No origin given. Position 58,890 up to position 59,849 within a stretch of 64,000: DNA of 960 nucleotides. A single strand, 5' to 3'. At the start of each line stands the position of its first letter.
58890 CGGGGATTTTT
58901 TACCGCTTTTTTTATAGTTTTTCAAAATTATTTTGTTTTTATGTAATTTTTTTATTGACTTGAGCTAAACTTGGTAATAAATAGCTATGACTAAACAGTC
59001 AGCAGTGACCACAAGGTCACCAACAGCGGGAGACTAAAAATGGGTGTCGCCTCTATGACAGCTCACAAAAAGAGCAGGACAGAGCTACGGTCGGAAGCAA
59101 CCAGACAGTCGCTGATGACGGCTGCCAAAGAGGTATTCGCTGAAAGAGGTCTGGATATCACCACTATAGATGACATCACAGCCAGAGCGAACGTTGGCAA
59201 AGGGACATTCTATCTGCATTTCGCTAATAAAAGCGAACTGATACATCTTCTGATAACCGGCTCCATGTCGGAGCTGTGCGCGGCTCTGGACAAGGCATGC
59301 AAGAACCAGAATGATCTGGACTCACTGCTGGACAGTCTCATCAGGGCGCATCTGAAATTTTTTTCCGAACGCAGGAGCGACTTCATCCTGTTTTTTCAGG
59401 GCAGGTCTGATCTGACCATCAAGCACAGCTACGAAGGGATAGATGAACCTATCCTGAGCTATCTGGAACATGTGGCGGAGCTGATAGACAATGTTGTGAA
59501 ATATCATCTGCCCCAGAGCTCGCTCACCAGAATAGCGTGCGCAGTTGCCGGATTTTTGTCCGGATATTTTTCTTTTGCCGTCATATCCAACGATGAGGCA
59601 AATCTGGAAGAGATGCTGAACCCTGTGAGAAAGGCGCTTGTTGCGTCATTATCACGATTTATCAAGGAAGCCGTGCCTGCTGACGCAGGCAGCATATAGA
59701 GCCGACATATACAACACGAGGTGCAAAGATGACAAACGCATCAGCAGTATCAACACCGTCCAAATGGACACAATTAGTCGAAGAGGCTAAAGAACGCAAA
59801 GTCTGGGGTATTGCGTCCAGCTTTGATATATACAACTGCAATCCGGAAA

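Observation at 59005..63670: TetR-gated four-gene cluster: AdoMetDC-like proenzyme, FemAB/CelD-like transferase, ATP-grasp ligase and fold-III PLP decarboxylase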

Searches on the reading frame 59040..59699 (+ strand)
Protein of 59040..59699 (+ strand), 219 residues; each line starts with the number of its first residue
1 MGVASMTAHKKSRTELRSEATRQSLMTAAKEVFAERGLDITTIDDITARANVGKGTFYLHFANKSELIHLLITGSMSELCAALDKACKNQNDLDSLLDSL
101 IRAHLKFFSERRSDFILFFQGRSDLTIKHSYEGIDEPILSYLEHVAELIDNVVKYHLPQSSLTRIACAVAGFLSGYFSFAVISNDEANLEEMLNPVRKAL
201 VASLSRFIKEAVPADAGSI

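Call 4: search_protein_families(library=pfam, proteins=[window:59040-59699:+], max_evalue=0.01)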
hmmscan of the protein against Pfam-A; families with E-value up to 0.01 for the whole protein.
window:59040-59699:+ (219 aa): 1 family
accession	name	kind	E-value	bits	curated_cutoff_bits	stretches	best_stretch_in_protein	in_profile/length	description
PF00440.29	TetR_N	-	3.8e-15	55.8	24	1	25-69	1-45/47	Bacterial regulatory proteins, tetR family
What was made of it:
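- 59040..59699 (+): TetR-family repressor, first gene of the operon (SD GGGAG at 59028-59032; alternative start at 59055). PF00440 3.8e-15 (call 4).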

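Call 5: search_protein_families(library=ncbifam, proteins=[window:59040-59699:+], max_evalue=0.01)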
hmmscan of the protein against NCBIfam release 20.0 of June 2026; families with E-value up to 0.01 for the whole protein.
window:59040-59699:+ (219 aa): 23 families
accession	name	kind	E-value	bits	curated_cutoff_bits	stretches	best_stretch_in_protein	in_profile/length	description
NF041196.1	ScbR_bind_reg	equivalog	4.3e-18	66.2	150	1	17-204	3-189/191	ScbR family autoregulator-binding transcription factor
NF053731.1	TransRegFasRMycb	equivalog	1.6e-13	50.9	330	1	13-127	4-116/199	HTH-type transcriptional activator FasR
NF053878.1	FATransRegFadRBac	equivalog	1.7e-13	50.8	200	1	23-204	6-188/190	fatty acid metabolism transcriptional regulator FadR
NF007430.0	PRK09975.1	equivalog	3e-13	49.4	274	1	13-107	4-99/220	acrEF/envCD operon transcriptional regulator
NF051852.1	efflux_TF_MtrR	exception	1.6e-12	47.7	280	1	14-92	4-82/205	multidrug efflux system transcriptional repressor MtrR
NF050111.1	TransRegSACE7040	equivalog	3.5e-12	46.6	250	1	22-171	3-150/186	SACE_7040 family transcriptional regulator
NF007949.0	PRK10668.1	equivalog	1.6e-10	40.8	271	1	13-79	4-70/216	multidrug efflux transporter transcriptional repressor AcrR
TIGR03968.1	mycofact_TetR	equivalog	3e-10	40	224.9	1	17-103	6-92/190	mycofactocin system transcriptional regulator MftR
NF000040.3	Tn10_TetC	equivalog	2.4e-09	37.7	425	1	18-83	11-76/197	tetracyline resistance-associated transcriptional repressor TetC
NF051457.1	acryl_TF_AcuR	equivalog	4.9e-09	35.8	247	1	14-91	11-88/204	acrylate utilization transcriptional regulator AcuR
NF053516.1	TranRepPrsAVib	equivalog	3.8e-08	33.4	300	1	19-89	5-75/208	TetR family transcriptional repressor PsrA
TIGR03384.1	betaine_BetI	equivalog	7.3e-08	32.3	201.3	1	19-105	7-93/189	choline-binding transcriptional repressor BetI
NF037937.1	septum_RefZ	equivalog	1.6e-07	31.4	180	1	22-111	1-92/195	forespore capture DNA-binding protein RefZ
TIGR02366.1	DHAK_reg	equivalog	3.2e-07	30.5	129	1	21-101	4-84/176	dihydroxyacetone kinase transcriptional activator DhaS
NF001978.0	PRK00767.1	equivalog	1.3e-06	28.4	118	1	21-103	10-93/197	transcriptional regulator BetI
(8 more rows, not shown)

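Call 42: search_protein_families(library=padloc, proteins=[window:59040-59699:+], max_evalue=0.01)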
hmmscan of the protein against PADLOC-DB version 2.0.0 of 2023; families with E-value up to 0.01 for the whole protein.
window:59040-59699:+ (219 aa): 0 families
